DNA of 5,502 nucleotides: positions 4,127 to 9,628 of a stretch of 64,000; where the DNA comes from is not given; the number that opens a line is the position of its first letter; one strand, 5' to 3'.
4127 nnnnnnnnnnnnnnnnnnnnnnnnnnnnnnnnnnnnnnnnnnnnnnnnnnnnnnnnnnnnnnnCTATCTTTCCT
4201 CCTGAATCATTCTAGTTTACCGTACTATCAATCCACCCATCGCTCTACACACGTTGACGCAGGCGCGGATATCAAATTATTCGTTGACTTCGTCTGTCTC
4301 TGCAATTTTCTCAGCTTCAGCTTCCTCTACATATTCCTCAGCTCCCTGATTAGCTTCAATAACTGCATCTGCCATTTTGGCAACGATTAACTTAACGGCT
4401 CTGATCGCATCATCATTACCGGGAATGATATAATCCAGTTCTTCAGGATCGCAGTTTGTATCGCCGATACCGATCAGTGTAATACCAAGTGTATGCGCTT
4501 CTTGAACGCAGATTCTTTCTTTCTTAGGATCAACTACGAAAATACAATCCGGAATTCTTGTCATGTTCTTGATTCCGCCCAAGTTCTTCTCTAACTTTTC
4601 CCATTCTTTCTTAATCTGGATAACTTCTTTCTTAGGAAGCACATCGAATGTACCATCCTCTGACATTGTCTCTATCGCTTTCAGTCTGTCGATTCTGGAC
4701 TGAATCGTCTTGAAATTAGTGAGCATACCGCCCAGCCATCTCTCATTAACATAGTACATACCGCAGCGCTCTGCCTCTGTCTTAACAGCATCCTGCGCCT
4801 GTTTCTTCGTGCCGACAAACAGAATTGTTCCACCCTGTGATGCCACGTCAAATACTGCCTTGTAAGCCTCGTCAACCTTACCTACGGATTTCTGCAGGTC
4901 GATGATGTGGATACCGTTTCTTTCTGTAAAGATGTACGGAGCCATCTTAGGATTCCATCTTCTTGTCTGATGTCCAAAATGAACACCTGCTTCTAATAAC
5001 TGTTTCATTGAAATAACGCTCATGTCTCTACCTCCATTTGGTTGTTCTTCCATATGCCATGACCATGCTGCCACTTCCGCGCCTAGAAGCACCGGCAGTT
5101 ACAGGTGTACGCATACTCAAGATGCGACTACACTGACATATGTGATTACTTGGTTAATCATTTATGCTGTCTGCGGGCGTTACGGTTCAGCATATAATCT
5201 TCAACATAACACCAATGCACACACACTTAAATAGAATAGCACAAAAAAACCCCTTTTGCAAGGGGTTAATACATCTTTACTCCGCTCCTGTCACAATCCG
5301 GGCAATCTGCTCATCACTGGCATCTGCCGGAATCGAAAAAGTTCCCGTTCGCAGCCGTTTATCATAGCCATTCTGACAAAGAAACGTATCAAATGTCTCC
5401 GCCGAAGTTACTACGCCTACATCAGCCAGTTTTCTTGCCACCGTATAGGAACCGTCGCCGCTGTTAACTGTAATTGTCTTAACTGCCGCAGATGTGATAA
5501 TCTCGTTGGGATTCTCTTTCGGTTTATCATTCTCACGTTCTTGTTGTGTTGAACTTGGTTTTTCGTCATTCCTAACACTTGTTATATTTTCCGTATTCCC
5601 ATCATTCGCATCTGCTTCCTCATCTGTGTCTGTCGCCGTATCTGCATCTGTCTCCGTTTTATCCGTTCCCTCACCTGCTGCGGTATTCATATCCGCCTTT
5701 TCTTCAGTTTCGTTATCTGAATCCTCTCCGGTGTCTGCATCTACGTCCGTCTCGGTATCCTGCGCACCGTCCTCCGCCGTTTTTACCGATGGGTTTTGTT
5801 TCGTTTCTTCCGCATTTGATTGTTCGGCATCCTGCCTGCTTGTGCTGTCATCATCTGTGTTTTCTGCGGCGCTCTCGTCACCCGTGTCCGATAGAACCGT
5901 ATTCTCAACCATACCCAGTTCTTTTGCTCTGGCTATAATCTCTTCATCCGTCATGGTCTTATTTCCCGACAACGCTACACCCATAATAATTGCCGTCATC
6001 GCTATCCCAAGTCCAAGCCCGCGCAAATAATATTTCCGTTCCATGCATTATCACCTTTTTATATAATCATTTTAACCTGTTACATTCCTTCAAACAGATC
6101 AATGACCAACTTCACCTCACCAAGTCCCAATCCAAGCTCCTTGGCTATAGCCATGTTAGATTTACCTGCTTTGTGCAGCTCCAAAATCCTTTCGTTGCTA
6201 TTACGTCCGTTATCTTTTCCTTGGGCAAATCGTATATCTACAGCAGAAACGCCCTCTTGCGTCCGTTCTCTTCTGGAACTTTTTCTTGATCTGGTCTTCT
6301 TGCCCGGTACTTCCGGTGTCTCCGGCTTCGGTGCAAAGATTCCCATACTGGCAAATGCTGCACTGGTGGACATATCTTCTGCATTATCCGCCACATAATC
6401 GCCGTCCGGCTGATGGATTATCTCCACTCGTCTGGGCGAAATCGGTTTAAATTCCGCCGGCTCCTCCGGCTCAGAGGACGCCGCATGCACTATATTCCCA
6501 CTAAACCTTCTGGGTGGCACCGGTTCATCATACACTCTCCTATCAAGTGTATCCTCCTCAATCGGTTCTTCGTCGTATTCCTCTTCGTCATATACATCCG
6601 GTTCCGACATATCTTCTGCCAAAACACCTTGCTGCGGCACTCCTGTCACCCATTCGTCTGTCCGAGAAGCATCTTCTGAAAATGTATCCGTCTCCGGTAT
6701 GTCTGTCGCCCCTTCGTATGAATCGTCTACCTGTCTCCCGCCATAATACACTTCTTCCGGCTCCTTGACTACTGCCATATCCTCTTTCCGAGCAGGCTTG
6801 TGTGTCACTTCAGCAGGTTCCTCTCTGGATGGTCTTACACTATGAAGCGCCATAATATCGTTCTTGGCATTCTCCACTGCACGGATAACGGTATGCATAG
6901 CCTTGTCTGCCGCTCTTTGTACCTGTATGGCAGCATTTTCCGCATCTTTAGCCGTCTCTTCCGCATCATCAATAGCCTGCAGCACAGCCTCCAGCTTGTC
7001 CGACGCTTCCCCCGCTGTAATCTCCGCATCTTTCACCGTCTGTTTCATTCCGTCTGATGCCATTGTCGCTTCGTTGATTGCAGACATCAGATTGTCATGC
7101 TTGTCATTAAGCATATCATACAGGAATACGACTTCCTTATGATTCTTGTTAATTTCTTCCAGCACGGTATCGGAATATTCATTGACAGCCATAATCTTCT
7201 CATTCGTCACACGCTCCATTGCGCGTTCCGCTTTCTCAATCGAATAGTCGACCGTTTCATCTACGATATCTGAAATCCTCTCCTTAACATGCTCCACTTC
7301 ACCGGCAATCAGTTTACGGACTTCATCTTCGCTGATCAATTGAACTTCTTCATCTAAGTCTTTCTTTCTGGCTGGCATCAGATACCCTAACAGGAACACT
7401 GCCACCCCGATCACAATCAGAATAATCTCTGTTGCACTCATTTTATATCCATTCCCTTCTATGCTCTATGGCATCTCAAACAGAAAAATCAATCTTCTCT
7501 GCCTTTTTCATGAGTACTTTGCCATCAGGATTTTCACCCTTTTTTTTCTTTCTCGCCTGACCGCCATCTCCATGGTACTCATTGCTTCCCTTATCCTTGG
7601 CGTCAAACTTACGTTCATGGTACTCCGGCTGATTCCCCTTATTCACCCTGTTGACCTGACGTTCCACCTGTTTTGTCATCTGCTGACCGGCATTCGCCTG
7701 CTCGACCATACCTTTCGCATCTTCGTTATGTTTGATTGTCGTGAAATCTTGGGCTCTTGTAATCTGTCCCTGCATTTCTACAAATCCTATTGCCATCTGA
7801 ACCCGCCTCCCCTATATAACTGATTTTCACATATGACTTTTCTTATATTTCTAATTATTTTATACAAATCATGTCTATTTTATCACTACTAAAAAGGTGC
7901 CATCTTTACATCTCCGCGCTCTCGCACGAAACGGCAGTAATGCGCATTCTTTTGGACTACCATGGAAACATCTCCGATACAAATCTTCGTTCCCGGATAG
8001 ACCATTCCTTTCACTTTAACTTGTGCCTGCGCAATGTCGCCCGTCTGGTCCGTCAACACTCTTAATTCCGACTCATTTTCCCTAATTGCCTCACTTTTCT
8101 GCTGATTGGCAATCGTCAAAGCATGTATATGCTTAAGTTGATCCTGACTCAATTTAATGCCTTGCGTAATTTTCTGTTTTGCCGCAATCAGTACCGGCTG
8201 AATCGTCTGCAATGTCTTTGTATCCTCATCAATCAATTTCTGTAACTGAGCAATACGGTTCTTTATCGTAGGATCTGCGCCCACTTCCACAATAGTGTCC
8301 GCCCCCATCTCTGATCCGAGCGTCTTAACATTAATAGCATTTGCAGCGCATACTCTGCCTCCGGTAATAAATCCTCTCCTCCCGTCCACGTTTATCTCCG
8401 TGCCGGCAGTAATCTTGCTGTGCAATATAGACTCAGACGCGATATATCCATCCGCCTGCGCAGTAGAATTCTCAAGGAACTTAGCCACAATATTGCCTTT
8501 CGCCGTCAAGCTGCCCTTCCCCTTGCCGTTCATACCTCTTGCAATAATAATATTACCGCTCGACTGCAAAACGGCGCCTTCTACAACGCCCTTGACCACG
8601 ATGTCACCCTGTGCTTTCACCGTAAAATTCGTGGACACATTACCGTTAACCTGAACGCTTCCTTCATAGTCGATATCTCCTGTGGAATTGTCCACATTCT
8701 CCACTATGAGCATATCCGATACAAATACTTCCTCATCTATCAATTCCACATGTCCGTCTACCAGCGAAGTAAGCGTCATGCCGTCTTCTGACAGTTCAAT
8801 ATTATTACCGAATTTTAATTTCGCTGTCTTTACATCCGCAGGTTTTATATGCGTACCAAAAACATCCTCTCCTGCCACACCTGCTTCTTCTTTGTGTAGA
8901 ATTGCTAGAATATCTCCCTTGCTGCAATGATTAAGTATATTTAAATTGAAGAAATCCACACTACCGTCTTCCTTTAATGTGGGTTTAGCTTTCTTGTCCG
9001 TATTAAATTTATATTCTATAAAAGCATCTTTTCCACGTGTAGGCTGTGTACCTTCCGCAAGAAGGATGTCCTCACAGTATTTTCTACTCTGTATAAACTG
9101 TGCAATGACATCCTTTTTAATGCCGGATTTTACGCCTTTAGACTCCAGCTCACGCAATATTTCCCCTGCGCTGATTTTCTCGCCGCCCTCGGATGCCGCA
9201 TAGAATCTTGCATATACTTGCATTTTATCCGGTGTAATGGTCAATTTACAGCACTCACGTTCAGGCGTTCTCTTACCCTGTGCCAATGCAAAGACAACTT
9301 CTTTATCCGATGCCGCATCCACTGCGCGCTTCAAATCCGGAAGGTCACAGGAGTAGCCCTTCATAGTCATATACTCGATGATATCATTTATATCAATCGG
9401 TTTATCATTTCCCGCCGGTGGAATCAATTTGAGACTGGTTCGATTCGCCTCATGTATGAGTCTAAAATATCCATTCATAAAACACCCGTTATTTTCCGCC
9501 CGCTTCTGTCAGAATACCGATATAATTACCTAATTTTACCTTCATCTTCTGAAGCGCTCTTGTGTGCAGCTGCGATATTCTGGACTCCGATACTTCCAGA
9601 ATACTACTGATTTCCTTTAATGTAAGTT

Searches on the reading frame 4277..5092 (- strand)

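Call 81: search_protein_families(library=pfam, proteins=[window:4277-5092:-], max_evalue=0.00001)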
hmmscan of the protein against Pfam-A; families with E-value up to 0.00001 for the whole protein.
window:4277-5092:- (271 aa): 1 family
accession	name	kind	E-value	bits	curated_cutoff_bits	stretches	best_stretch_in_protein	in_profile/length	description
PF00318.25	Ribosomal_S2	-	7.2e-103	342.9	26.1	1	32-246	1-215/216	Ribosomal protein S2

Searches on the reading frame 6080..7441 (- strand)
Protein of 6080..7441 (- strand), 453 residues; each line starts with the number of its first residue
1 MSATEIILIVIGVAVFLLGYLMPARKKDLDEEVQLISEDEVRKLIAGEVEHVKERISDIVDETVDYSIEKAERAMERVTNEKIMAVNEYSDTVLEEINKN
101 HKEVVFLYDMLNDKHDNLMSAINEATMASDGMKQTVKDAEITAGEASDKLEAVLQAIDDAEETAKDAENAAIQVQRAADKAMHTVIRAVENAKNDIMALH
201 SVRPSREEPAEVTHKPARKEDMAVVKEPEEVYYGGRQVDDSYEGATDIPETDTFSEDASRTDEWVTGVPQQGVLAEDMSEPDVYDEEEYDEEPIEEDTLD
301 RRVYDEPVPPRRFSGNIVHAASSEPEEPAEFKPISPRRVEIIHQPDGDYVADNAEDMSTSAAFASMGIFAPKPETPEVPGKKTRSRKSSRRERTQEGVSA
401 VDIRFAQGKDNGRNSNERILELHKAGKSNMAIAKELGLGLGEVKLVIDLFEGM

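Call 82: search_protein_families(library=pfam, proteins=[window:6080-7441:-], max_evalue=0.00001)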
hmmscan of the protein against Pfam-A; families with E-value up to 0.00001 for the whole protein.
window:6080-7441:- (453 aa): 1 family
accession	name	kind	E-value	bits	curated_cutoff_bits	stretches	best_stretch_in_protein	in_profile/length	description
PF19610.4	DUF6115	-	6.7e-39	133.8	27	2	80-201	1-108/134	Family of unknown function (DUF6115)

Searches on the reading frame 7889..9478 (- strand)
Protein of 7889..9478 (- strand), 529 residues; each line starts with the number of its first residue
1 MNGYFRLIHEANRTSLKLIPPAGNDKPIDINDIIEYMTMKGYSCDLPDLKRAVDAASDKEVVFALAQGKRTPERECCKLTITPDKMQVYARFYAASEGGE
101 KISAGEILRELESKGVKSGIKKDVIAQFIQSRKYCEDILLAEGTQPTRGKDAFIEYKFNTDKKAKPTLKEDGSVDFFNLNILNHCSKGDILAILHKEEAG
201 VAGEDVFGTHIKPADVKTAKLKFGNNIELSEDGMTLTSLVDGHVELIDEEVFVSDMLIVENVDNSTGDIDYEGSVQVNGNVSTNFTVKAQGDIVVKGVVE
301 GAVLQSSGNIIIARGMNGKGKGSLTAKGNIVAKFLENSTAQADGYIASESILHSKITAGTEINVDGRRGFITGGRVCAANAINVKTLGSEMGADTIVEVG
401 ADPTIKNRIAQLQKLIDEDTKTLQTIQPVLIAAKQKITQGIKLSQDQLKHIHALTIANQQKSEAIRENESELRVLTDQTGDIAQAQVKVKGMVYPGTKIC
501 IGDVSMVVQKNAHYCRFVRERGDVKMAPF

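Call 82: search_protein_families(library=pfam, proteins=[window:7889-9478:-], max_evalue=0.00001)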
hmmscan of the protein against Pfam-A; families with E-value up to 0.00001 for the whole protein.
window:7889-9478:- (529 aa): 2 families
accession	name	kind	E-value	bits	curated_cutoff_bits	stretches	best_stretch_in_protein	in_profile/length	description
PF03961.19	FapA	-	1.7e-64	218.5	31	1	255-523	1-271/272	Flagellar Assembly Protein A beta solenoid domain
PF20250.3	FapA_N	-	6.2e-44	149.9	27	1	78-247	2-176/178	Flagellar Assembly Protein A N-terminal region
